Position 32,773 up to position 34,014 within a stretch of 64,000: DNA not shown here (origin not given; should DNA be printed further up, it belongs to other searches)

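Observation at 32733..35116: IS1595-family transposase translationally coupled to a DPPY methyltransferase and a 156-aa ORF (passenger cassette)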

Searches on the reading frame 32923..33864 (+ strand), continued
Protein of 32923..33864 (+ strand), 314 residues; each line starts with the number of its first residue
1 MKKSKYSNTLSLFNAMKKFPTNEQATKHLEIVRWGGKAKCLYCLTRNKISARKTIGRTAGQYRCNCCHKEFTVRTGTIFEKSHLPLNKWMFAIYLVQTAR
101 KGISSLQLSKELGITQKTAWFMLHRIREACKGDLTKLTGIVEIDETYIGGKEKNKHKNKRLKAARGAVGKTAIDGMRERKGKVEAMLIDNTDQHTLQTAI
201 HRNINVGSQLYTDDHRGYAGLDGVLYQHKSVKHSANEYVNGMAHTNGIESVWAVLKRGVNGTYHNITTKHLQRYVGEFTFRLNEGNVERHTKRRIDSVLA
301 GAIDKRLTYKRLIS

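Call 65: search_protein_families(library=padloc, proteins=[L004:8857-10086:+, L007:7825-8364:+, L008:4559-4978:+, L011:7121-8218:+, L012:7973-8911:+, L029:7709-8404:+, L040:7724-8443:+, L062:7841-8515:+, L070:7875-8333:+, L007:6861-7850:+], max_evalue=0.001)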
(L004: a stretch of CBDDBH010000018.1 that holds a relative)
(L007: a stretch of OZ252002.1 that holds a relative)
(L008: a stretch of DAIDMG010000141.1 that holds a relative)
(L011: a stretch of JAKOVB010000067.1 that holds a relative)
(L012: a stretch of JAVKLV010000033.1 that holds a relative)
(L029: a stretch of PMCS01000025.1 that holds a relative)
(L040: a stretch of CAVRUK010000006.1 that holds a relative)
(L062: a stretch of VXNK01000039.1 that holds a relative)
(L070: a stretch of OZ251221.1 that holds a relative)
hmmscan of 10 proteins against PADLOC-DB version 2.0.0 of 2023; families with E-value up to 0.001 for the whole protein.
L004:8857-10086:+ (410 aa): 2 families
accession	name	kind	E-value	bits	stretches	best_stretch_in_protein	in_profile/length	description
PDLC04132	HNH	-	8.5e-10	36.2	1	268-382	115-234/286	-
PDLC03546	HNH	-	0.00016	18.8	1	297-376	152-234/282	Type II restriction enzyme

L007:7825-8364:+ (180 aa): 2 families
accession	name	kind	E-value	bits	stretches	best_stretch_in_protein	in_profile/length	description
PDLC03515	REase_II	-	1.1e-09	36.3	1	24-144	29-140/186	Type II restriction enzyme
PDLC03498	REase_II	-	2.1e-08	32.2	1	30-136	25-126/182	Type II restriction enzyme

L008:4559-4978:+ (140 aa): 0 families

L011:7121-8218:+ (366 aa): 4 families
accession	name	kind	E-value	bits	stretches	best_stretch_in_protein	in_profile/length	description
PDLC03418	REase_II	-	8.6e-138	457.5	1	1-366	1-372/372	Type II restriction enzyme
PDLC03877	NsnA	-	1.9e-22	78.1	1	2-161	45-204/385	-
PDLC04027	PD-T4-2_A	-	5.4e-09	33.6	1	30-163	50-201/363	-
PDLC04150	HEC-05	-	4.5e-05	20.5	0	36-70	25-59/583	-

L012:7973-8911:+ (313 aa): 1 family
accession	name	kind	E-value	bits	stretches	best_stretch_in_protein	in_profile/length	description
PDLC03430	REase_II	-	1.4e-57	193.4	1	8-301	3-308/318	Type II restriction enzyme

L029:7709-8404:+ (232 aa): 3 families
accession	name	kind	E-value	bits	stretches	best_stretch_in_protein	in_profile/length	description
PDLC03524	REase_II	-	1.5e-18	65.6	2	130-226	159-252/260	Type II restriction enzyme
PDLC03305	MTase_II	-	1.8e-17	61.8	2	130-226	412-505/513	Type II methyltransferase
PDLC03521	REase_II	-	2.2e-07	28.8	1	34-217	28-232/246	Type II restriction enzyme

L040:7724-8443:+ (240 aa): 4 families
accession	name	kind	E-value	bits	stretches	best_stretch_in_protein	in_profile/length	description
PDLC03524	REase_II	-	1.7e-14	52.3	1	14-106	7-99/260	Type II restriction enzyme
PDLC03305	MTase_II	-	1.8e-13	48.6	1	13-106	259-352/513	Type II methyltransferase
PDLC03521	REase_II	-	7.8e-08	30.3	1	20-117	12-106/246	Type II restriction enzyme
PDLC03424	REase_II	-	5.8e-05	21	1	12-239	5-238/238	Type II restriction enzyme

L062:7841-8515:+ (225 aa): 0 families

L070:7875-8333:+ (153 aa): 0 families

L007:6861-7850:+ (330 aa): 5 families
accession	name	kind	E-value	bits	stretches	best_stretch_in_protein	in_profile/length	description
PDLC03280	MTase_II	-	2.6e-57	192.7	1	49-324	27-312/320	Type II methyltransferase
PDLC03274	MTase_II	-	1.1e-18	65.6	1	48-213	10-175/298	Type II methyltransferase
PDLC03256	MTase_II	-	1.7e-17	61.7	1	49-166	11-124/269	Type II methyltransferase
PDLC03255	MTase_II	-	5.9e-14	50.4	1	78-217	26-162/269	Type II methyltransferase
PDLC03267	MTase_II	-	0.00079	16.4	0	112-152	89-130/539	Type II methyltransferase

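Call 92: search_protein_families(library=pfam, proteins=[L028:6906-7847:+, L061:6906-7949:+, L080:6955-7821:-, L080:7926-9338:-, L077:7163-7996:+, L077:8105-9862:+, L047:6914-7612:+, L047:10011-10757:+, L048:7218-7898:+, L057:8133-8837:+], max_evalue=0.001)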
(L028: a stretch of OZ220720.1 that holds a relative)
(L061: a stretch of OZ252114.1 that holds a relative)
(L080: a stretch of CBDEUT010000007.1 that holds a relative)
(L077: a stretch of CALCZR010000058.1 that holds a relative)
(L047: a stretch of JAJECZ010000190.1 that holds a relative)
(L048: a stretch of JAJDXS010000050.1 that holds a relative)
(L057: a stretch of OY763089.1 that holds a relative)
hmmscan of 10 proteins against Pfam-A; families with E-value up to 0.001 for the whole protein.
L028:6906-7847:+ (314 aa): 1 family
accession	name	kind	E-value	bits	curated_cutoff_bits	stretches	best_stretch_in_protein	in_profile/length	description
PF10546.14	P63C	-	7e-29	100.7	26.1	1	183-274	1-93/93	P63C domain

L061:6906-7949:+ (348 aa): 1 family
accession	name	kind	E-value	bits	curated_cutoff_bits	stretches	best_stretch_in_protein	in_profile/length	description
PF10546.14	P63C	-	6e-19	68.9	26.1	1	174-273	2-93/93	P63C domain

L080:6955-7821:- (289 aa): 2 families
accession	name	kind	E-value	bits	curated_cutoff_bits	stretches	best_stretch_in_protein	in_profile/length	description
PF10546.14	P63C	-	4.9e-20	72.4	26.1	1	141-232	3-93/93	P63C domain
PF04383.19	KilA-N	-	2.8e-18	66.1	23.8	1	36-131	6-105/107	KilA-N domain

L080:7926-9338:- (471 aa): 0 families

L077:7163-7996:+ (278 aa): 1 family
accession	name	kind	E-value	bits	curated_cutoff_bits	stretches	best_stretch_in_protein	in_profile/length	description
PF13814.12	Replic_Relax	-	8.5e-14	52.5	25.3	1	18-202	1-183/191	Replication-relaxation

L077:8105-9862:+ (586 aa): 0 families

L047:6914-7612:+ (233 aa): 0 families

L047:10011-10757:+ (249 aa): 0 families

L048:7218-7898:+ (227 aa): 16 families
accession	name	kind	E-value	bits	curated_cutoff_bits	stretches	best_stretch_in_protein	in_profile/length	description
PF12840.13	HTH_20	-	2.9e-10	40.4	27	1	112-156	4-50/51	Helix-turn-helix domain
PF13384.12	HTH_23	-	6.3e-10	39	24.6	1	67-99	8-40/50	Homeodomain-like domain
PF12802.13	MarR_2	-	1.4e-07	32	27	1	112-156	5-52/61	MarR family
PF00196.25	GerE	-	4.1e-07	30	23.5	0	71-94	12-35/57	Bacterial regulatory proteins, luxR family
PF13551.12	HTH_29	-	5e-07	30.2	28.1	0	73-100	8-36/64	Winged helix-turn helix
PF13518.12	HTH_28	-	5.3e-07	30.1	25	0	68-101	4-37/52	Helix-turn-helix domain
PF13412.12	HTH_24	-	9.7e-07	28.7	21.9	1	115-155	6-48/48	Winged helix-turn-helix DNA-binding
PF09339.16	HTH_IclR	-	2.7e-06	27.5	22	0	115-158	9-52/52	IclR helix-turn-helix domain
PF11994.14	DUF3489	-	1.3e-05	25.6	29.5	0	122-153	19-50/68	Protein of unknown function (DUF3489)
PF07750.17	GcrA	-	2.1e-05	25.4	26.9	1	62-87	4-29/155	GcrA cell cycle regulator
PF01022.26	HTH_5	-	0.00033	20.9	22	0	112-155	2-46/47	Bacterial regulatory protein, arsR family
PF08220.18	HTH_DeoR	-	0.00036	20.7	21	0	77-95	15-33/57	DeoR-like helix-turn-helix domain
PF01527.26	HTH_Tnp_1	-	0.0004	21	24.1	0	68-103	14-49/75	Transposase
PF10975.14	DUF2802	-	0.0008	20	33.5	0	121-138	40-57/68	Protein of unknown function (DUF2802)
PF01726.22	LexA_DNA_bind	-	0.0008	19.6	23.7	0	126-161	27-63/65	LexA DNA binding domain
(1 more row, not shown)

L057:8133-8837:+ (235 aa): 1 family
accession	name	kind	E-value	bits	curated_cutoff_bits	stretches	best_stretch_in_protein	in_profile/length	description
PF07510.16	GmrSD_C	-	1.3e-06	28.8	23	1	123-213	50-135/138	GmrSD restriction endonucleases, C-terminal domain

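Call 93: search_protein_families(library=pfam, proteins=[L013:9583-10098:+, L033:7141-7656:-, L083:7558-8076:-, L038:7243-7677:-, L054:6912-7289:-, L023:6941-7240:+, L070:7875-8333:+, L062:7841-8515:+, L057:7624-8148:+], max_evalue=0.001)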
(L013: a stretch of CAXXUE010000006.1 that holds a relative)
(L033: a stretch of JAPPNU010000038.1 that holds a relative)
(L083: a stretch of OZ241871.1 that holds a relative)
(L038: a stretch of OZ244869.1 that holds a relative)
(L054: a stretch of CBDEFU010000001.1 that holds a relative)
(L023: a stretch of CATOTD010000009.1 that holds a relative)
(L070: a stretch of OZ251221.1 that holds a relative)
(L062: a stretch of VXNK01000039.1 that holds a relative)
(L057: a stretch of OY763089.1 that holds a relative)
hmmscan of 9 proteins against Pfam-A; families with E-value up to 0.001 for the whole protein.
L013:9583-10098:+ (172 aa): 2 families
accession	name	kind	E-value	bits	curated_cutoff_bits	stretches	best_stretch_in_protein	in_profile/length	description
PF22722.2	NA-iREase1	-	2.5e-07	31.1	27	1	46-137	26-105/106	NACHT-associated inactive Restriction Endonuclease 1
PF04471.18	Mrr_cat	-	4.5e-05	24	21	1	46-112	35-99/115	Restriction endonuclease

L033:7141-7656:- (172 aa): 0 families

L083:7558-8076:- (173 aa): 0 families

L038:7243-7677:- (145 aa): 0 families

L054:6912-7289:- (126 aa): 2 families
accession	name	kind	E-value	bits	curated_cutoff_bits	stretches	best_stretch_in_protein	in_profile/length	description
PF07798.16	CCDC90-like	-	0.00026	21.4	33.5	1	63-118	76-131/175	Coiled-coil domain-containing protein 90-like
PF01442.23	Apolipoprotein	-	0.00081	19.6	90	1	38-121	86-158/190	Apolipoprotein A1/A4/E domain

L023:6941-7240:+ (100 aa): 1 family
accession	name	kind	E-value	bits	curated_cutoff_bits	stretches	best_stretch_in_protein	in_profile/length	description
PF13588.12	HSDR_N_2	-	2.9e-05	24.6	25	1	33-83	7-51/110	Type I restriction enzyme R protein N terminus (HSDR_N)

L070:7875-8333:+ (153 aa): 1 family
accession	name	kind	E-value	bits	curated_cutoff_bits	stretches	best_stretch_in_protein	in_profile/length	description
PF20472.4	PDDEXK_11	-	1.2e-36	126.1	23.7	1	8-150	2-143/145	PD-(D/E)XK nuclease superfamily domain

L062:7841-8515:+ (225 aa): 1 family
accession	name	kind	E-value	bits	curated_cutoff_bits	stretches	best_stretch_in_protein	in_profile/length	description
PF01541.30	GIY-YIG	-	4.5e-08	33.7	22.6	1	49-109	2-61/78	GIY-YIG catalytic domain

L057:7624-8148:+ (175 aa): 0 families
